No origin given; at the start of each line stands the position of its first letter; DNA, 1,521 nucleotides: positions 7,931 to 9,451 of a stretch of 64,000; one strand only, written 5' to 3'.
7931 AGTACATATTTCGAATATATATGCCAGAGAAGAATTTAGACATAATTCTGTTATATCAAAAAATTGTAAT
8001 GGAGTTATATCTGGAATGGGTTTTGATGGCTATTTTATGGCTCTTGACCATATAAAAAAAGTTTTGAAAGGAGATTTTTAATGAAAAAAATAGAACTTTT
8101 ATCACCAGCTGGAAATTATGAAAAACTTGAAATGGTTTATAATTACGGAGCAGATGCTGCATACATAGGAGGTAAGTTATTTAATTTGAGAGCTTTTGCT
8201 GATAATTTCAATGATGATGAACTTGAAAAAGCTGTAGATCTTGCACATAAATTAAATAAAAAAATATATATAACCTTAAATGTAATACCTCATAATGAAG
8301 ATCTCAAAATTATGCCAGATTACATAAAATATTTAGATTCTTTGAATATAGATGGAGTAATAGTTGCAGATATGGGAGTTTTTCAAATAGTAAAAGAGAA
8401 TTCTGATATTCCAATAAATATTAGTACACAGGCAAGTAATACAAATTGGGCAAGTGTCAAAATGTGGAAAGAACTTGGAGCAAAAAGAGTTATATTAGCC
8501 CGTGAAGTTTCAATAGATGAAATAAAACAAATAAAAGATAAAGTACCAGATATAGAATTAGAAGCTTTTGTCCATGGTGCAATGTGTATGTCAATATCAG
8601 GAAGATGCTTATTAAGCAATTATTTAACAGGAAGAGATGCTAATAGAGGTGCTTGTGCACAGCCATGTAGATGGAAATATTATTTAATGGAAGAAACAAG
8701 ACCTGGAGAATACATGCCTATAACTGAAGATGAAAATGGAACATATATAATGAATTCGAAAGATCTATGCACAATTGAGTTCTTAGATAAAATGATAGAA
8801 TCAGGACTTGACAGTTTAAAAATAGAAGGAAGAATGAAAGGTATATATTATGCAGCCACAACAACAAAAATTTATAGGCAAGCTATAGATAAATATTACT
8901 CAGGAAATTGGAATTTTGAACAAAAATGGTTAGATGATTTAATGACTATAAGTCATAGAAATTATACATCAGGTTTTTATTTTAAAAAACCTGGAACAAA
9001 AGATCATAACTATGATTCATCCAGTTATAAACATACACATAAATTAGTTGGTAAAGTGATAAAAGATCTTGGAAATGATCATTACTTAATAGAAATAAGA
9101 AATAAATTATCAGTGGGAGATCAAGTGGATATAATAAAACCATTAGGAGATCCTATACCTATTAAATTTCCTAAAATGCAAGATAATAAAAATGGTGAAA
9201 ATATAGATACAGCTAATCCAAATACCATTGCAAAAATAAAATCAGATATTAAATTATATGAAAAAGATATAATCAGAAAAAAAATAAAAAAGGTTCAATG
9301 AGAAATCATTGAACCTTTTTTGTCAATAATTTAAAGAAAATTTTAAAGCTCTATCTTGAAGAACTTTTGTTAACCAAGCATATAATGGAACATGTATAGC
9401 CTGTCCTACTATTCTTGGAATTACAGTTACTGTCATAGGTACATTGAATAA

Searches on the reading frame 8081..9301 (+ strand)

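Call 6: search_protein_families(library=pfam, proteins=[window:8081-9301:+], max_evalue=0.01)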
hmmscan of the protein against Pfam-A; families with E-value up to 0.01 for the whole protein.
window:8081-9301:+ (406 aa): 2 families
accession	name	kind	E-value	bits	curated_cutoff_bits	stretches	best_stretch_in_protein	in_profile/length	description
PF01136.24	Peptidase_U32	-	6.1e-99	330.5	22.4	1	77-305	3-232/233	Peptidase family U32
PF16325.11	Peptidase_U32_C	-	4.5e-16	59.2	28.2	1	319-399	2-83/83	Peptidase family U32 C-terminal domain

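Call 7: search_protein_families(library=ncbifam, proteins=[window:8081-9301:+], max_evalue=0.01)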
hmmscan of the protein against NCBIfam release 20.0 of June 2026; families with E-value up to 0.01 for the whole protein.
window:8081-9301:+ (406 aa): 4 families
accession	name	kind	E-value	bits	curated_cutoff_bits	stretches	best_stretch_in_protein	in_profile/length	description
NF011996.0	PRK15452.1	equivalog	1.9e-121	406.1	534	2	1-203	2-205/449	prephenate-dependent tRNA uridine(34) hydroxylase TrhP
NF047963.1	quinone_UbiU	equivalog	3.8e-52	177.5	440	2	4-198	1-199/331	ubiquinone anaerobic biosynthesis protein UbiU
NF047965.1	quinone_UbiV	equivalog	1.7e-12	47.4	275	1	48-306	50-291/292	ubiquinone anaerobic biosynthesis protein UbiV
NF011991.0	PRK15447.1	equivalog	1.1e-11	44.7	283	1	48-307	51-297/302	U32 family peptidase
